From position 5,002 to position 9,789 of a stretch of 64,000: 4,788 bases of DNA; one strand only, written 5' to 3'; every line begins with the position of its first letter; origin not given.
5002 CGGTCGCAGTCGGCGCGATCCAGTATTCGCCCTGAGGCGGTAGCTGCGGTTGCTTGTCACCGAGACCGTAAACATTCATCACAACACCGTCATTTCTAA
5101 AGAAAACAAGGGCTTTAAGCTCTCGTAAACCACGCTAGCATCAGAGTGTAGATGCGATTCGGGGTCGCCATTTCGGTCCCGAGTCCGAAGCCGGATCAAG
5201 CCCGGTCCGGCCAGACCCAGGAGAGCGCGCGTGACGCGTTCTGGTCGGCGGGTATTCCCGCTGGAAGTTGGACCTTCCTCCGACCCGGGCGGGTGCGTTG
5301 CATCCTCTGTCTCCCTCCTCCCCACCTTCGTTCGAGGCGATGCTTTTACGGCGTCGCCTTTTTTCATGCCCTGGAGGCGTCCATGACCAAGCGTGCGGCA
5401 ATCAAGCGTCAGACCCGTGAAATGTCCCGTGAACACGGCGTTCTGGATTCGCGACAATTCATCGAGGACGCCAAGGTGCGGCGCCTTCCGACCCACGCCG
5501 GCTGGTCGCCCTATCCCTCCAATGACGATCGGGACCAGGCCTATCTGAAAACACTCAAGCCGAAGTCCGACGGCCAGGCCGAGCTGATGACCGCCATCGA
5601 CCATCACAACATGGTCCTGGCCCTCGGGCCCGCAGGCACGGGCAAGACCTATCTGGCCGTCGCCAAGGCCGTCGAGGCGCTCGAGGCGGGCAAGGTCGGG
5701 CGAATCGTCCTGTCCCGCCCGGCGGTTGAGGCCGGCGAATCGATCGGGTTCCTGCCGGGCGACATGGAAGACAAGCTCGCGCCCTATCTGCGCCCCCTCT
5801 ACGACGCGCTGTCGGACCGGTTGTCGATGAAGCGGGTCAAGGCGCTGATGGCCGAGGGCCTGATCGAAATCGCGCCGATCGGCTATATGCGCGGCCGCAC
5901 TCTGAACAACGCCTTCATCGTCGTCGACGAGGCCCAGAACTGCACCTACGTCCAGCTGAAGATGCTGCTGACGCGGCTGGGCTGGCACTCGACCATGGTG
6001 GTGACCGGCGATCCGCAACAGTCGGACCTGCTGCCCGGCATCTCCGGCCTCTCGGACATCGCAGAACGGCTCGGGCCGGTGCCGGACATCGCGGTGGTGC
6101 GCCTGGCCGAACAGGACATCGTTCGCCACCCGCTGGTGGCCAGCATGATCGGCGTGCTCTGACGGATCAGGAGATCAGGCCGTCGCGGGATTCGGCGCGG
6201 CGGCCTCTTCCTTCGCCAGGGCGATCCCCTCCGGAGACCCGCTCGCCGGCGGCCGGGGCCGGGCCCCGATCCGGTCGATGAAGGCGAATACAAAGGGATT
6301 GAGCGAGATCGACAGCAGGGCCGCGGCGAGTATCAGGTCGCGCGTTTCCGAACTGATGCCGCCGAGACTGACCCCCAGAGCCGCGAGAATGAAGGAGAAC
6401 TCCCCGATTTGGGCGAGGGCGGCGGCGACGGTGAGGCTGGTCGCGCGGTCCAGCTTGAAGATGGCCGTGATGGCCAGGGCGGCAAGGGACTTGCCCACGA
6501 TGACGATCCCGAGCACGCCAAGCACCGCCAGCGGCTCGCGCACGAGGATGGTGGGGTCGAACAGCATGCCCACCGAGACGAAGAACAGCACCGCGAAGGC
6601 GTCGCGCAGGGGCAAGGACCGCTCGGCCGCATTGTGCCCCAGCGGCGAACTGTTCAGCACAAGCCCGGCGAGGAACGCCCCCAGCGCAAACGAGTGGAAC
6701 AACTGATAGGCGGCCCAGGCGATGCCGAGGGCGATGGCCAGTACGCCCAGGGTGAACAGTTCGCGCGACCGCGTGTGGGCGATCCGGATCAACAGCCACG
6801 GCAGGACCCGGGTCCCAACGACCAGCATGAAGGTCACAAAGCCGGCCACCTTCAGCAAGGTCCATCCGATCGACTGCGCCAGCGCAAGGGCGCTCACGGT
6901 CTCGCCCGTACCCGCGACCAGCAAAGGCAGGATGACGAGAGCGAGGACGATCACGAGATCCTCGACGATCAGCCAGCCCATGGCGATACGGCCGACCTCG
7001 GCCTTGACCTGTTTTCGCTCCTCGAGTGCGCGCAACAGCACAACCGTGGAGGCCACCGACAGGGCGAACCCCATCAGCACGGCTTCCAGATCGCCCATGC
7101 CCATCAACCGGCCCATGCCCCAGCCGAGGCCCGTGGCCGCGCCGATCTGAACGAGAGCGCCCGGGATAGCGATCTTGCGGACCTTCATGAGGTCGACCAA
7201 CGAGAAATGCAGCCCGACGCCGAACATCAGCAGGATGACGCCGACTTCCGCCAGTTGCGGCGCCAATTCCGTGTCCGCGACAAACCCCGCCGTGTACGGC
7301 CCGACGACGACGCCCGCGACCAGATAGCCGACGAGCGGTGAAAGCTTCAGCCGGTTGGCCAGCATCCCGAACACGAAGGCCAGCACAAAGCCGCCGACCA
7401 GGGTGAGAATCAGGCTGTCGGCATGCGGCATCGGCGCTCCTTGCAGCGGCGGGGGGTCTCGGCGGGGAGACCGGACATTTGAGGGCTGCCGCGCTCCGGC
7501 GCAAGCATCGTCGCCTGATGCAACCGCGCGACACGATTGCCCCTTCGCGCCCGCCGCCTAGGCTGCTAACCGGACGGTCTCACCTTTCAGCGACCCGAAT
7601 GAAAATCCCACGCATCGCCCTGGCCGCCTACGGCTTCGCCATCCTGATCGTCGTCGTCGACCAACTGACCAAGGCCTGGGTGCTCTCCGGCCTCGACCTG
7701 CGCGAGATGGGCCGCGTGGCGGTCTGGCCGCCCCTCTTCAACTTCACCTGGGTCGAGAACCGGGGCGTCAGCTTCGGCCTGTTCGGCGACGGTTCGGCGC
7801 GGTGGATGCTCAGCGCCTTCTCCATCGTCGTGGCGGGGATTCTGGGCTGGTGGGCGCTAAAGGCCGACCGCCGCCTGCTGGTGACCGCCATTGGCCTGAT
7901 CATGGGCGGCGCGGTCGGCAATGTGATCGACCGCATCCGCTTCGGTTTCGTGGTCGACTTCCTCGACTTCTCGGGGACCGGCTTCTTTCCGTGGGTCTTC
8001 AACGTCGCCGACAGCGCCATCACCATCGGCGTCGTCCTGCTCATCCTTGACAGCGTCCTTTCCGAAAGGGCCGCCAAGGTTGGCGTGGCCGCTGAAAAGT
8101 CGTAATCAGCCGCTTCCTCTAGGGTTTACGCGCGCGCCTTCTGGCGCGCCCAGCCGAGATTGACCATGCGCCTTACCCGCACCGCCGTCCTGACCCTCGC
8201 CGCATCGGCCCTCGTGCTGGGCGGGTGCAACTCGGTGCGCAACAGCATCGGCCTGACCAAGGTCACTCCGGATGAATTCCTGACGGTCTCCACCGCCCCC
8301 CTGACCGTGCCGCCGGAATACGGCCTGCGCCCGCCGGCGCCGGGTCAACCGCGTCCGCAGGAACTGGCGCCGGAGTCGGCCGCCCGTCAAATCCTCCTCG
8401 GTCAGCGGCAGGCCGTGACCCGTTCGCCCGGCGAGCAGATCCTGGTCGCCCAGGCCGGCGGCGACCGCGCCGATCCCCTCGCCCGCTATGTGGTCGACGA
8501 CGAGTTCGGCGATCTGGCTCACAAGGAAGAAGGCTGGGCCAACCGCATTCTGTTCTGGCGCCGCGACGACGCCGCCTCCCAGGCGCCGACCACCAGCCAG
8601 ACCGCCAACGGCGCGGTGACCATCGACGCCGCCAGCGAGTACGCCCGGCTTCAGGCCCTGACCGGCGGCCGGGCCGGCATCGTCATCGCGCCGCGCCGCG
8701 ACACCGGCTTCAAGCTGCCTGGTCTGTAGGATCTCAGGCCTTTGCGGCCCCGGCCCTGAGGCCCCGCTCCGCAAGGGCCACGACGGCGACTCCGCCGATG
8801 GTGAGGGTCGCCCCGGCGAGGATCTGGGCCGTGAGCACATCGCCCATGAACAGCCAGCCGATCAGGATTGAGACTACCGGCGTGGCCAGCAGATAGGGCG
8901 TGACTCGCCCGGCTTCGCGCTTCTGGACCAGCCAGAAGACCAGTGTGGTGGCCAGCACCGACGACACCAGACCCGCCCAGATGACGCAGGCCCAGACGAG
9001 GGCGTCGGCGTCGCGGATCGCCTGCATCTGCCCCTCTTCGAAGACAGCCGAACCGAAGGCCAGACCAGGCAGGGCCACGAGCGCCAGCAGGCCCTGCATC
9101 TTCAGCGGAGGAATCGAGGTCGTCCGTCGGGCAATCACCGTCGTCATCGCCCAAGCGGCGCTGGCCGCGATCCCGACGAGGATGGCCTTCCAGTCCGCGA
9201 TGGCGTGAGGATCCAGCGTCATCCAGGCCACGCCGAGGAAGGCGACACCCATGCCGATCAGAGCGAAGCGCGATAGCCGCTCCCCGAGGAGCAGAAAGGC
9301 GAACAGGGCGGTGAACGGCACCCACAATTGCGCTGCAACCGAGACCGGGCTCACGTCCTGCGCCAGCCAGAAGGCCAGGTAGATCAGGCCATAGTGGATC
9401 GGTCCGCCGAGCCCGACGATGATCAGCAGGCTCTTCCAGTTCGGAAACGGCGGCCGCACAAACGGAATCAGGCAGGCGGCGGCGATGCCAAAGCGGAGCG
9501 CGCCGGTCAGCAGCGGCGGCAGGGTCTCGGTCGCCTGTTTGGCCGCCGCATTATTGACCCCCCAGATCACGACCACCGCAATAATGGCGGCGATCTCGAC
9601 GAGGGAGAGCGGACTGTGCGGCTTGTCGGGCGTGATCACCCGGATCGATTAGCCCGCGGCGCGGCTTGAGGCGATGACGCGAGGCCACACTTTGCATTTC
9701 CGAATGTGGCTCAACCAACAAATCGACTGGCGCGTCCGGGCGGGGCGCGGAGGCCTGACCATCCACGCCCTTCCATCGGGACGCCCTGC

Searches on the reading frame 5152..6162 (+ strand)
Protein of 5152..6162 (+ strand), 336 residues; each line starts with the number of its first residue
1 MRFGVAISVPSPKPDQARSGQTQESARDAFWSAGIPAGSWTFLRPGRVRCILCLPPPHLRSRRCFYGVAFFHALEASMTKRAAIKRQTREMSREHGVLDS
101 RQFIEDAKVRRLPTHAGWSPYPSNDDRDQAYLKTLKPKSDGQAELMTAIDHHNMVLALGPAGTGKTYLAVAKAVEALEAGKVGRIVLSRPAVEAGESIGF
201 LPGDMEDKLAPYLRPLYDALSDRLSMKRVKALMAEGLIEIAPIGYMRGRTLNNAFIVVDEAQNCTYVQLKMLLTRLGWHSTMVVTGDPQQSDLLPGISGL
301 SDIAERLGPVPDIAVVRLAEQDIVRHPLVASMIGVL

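Call 88: search_protein_families(library=pfam, max_evalue=0.0001, proteins=[window:5152-6162:+])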
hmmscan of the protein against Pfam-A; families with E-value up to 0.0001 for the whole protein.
window:5152-6162:+ (336 aa): 5 families
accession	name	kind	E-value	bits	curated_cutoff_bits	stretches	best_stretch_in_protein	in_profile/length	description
PF02562.22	PhoH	-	2.4e-80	269.3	27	1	135-333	2-201/205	PhoH-like protein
PF13245.12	AAA_19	-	4.5e-08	33.8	25.1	1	149-291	8-129/134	AAA domain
PF13604.12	AAA_30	-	9.3e-08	32.5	27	1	139-292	3-129/191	AAA domain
PF01695.23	IstB_IS21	-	1.4e-06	28.4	24.1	1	91-182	37-122/238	IstB-like ATP binding protein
PF00580.27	UvrD-helicase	-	7.8e-05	22.9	23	0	255-291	215-251/271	UvrD/REP helicase N-terminal domain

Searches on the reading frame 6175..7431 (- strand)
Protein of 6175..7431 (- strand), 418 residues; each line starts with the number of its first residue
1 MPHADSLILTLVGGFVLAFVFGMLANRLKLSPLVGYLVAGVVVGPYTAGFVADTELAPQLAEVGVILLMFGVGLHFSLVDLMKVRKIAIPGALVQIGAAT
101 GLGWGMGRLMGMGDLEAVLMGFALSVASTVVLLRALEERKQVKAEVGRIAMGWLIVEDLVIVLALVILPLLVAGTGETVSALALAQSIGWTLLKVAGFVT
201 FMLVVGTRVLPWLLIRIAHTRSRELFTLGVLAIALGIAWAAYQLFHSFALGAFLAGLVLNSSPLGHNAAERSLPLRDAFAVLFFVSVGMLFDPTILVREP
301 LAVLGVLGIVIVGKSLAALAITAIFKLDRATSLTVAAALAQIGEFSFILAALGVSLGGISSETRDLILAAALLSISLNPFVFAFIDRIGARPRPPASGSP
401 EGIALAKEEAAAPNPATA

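Call 88: search_protein_families(library=pfam, max_evalue=0.0001, proteins=[window:6175-7431:-])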
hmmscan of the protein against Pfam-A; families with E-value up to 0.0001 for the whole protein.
window:6175-7431:- (418 aa): 1 family
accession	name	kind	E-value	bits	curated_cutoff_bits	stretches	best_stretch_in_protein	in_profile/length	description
PF00999.27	Na_H_Exchanger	-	8.3e-53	180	26.2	1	16-383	2-370/375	Sodium/hydrogen exchanger, transmembrane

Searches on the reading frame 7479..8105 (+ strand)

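Call 88: search_protein_families(library=pfam, max_evalue=0.0001, proteins=[window:7479-8105:+])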
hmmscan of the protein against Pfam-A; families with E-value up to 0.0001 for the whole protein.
window:7479-8105:+ (208 aa): 1 family
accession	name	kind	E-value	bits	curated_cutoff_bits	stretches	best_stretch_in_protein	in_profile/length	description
PF01252.23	Peptidase_A8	-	1.1e-40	139.6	25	1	54-193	2-141/142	Signal peptidase (SPase) II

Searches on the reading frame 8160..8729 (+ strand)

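Call 88: search_protein_families(library=pfam, max_evalue=0.0001, proteins=[window:8160-8729:+])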
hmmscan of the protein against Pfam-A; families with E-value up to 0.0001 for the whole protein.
window:8160-8729:+ (189 aa): 1 family
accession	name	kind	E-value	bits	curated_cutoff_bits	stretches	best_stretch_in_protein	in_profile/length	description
PF11233.13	DUF3035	-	3.8e-29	102.2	23.2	1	28-141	2-120/141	Protein of unknown function (DUF3035)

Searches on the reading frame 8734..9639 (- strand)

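Call 88: search_protein_families(library=pfam, max_evalue=0.0001, proteins=[window:8734-9639:-])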
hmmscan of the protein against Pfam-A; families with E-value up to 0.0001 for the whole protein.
window:8734-9639:- (301 aa): 1 family
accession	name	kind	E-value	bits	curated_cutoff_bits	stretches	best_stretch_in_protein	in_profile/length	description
PF00892.27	EamA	-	5e-29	101.7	28.2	2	151-288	2-134/135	EamA-like transporter family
